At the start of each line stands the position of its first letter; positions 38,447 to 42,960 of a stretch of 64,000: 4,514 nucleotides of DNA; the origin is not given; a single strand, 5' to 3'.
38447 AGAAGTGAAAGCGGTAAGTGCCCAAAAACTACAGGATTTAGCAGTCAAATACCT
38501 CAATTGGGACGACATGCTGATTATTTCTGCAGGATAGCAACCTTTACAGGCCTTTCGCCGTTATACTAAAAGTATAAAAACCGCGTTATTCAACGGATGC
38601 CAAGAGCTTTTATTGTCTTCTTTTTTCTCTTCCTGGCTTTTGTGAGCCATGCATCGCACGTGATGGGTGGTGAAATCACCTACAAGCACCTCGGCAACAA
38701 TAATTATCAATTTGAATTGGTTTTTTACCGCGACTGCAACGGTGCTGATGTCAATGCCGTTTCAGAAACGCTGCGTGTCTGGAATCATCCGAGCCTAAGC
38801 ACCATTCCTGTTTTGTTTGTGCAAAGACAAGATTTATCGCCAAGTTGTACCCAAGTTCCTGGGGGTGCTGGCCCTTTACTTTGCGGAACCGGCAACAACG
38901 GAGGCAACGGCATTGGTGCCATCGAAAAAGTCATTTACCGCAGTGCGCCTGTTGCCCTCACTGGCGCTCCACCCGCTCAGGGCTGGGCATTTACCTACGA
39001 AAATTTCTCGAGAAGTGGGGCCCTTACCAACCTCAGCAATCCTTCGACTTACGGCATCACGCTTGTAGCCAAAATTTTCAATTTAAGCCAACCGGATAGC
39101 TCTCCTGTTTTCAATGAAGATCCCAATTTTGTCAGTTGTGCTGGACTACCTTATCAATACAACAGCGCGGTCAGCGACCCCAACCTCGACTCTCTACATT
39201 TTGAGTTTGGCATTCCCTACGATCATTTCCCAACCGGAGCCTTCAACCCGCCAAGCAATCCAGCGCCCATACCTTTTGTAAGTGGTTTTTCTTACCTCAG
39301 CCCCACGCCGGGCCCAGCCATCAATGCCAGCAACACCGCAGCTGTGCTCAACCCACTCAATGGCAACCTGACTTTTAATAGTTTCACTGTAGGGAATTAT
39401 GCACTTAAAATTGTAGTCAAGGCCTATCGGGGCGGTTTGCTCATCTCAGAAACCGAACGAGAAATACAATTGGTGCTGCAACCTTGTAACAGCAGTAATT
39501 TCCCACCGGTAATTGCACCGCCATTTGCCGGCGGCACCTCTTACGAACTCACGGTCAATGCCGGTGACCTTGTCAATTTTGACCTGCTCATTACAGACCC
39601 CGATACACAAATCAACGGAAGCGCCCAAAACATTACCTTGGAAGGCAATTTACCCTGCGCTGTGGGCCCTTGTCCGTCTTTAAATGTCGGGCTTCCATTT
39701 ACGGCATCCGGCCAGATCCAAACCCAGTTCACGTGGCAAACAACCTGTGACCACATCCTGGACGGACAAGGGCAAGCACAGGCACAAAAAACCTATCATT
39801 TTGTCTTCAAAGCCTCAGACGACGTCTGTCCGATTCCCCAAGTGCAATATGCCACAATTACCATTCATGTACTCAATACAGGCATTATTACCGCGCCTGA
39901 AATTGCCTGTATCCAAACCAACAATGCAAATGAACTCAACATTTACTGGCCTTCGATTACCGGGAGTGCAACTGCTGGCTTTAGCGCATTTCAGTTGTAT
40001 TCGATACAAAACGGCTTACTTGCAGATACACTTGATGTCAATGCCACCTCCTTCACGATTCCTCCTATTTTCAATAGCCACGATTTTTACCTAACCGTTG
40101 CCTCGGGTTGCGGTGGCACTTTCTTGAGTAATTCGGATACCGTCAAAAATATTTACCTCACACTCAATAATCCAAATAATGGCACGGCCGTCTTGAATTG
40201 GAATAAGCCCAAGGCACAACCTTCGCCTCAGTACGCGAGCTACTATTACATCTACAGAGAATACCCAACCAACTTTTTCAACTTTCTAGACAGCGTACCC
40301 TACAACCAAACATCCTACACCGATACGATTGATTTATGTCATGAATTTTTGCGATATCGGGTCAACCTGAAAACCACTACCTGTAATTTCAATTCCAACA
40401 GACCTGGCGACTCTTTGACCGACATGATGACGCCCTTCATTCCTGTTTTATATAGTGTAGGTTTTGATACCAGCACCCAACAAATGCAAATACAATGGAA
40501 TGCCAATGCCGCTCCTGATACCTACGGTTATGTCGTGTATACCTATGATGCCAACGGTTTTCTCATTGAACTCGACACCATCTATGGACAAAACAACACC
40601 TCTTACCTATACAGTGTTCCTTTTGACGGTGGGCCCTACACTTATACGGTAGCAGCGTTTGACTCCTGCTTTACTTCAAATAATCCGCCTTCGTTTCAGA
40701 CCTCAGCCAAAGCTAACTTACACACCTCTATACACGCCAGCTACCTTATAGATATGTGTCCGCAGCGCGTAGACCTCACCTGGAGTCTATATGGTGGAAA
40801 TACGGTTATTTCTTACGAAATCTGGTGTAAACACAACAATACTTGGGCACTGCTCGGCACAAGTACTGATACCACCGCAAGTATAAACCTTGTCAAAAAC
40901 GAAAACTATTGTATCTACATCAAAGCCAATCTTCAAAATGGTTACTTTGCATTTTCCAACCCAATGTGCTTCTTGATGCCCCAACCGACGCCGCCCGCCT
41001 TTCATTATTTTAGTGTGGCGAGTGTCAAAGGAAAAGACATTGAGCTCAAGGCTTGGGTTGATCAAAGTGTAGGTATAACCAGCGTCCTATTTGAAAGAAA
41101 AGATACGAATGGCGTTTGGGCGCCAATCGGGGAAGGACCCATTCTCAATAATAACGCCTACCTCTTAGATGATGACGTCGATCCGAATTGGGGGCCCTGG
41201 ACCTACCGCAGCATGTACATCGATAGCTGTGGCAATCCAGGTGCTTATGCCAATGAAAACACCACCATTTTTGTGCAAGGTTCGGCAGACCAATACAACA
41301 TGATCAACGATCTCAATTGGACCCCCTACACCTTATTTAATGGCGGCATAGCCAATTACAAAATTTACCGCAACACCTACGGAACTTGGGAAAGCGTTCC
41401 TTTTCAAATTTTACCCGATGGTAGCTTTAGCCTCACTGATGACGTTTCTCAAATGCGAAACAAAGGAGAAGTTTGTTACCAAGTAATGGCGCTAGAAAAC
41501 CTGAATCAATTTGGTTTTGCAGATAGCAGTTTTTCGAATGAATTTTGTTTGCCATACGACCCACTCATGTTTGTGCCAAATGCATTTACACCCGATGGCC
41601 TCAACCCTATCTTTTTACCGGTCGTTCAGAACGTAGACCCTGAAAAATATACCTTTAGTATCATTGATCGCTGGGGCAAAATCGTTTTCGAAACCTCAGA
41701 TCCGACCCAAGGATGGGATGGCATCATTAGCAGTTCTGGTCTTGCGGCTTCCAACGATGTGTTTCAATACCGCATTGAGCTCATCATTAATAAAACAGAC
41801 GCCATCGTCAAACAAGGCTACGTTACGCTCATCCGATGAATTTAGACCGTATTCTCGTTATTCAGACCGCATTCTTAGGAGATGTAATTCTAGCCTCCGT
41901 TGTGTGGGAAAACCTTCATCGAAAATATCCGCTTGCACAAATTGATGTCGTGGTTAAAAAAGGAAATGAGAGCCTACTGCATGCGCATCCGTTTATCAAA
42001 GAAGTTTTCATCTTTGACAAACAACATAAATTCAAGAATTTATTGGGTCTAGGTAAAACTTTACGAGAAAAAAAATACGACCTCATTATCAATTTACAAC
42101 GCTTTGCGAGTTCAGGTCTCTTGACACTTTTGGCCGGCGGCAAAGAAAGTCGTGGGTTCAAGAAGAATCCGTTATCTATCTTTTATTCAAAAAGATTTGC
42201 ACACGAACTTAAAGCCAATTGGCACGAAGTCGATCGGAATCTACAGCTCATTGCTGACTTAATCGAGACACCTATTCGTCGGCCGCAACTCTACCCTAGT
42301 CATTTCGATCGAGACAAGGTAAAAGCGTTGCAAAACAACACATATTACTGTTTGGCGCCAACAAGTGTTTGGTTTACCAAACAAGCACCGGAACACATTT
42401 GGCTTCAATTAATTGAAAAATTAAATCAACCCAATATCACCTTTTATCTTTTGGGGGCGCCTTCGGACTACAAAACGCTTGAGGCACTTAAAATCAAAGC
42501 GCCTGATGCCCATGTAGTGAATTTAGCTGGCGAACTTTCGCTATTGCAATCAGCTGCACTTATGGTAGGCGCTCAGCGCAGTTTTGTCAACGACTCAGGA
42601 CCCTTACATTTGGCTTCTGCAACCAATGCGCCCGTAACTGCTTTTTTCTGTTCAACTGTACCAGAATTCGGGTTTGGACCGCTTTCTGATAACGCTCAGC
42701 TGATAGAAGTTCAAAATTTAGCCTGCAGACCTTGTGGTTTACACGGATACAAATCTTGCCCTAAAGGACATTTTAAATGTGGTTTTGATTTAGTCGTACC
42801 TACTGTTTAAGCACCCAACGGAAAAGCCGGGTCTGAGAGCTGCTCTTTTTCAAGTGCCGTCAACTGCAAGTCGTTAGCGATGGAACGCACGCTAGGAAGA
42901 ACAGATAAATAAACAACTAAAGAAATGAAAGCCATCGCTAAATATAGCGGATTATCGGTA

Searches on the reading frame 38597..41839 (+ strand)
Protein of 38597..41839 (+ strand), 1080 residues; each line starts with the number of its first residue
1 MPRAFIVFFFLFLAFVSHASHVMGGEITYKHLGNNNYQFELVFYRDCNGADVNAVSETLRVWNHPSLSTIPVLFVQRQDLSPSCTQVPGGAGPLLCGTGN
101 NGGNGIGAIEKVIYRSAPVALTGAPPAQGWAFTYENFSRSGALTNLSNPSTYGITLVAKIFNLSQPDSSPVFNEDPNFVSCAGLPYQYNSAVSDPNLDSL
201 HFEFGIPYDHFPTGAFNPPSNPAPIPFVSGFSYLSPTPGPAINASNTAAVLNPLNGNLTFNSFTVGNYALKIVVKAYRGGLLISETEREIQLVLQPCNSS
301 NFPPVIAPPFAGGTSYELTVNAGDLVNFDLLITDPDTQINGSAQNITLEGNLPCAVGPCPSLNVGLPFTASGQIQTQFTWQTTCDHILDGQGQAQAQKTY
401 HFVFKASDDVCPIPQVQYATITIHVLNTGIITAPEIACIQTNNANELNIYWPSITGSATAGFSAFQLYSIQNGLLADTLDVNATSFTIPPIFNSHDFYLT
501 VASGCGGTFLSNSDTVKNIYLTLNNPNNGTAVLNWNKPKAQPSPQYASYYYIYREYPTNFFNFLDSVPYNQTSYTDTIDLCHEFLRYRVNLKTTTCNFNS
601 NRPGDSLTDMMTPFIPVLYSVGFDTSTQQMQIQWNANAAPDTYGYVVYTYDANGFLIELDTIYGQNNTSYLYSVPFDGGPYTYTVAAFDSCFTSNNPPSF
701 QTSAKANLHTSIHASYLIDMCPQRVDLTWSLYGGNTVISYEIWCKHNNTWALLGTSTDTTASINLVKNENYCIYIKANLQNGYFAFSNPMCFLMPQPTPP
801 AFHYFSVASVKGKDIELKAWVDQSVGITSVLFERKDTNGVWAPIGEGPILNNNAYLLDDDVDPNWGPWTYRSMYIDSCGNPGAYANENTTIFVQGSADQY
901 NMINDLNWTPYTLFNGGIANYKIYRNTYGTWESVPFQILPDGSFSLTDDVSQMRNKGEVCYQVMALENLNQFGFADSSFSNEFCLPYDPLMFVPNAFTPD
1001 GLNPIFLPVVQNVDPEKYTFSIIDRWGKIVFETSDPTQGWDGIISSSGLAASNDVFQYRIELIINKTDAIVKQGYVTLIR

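Call 34: search_protein_families(library=pfam, proteins=[window:38597-41839:+], max_evalue=0.001)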
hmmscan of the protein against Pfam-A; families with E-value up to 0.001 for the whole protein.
window:38597-41839:+ (1080 aa): 2 families
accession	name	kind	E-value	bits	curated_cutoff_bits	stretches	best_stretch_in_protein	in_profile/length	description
PF13585.12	CHU_C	-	6.7e-07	29.8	27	1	992-1078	2-86/86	CHU_C Type IX secretion signal domain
PF00041.27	fn3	-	0.0004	21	25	0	725-789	16-80/84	Fibronectin type III domain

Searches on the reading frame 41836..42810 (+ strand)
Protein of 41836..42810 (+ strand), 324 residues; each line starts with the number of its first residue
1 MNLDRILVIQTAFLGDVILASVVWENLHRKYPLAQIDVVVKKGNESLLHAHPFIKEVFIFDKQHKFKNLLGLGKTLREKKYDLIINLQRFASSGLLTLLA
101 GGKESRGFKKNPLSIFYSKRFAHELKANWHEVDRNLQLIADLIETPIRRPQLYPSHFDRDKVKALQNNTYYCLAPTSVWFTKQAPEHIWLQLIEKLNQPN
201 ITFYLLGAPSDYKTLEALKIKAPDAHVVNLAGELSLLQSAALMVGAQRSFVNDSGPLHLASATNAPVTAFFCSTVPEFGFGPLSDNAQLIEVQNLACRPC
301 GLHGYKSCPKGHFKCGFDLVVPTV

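Call 34: search_protein_families(library=pfam, proteins=[window:41836-42810:+], max_evalue=0.001)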
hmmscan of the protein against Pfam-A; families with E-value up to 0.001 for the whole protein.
window:41836-42810:+ (324 aa): 1 family
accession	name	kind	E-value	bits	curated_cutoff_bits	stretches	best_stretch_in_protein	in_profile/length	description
PF01075.23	Glyco_transf_9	-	1.3e-33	116.8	22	1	72-300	4-236/247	Glycosyltransferase family 9 (heptosyltransferase)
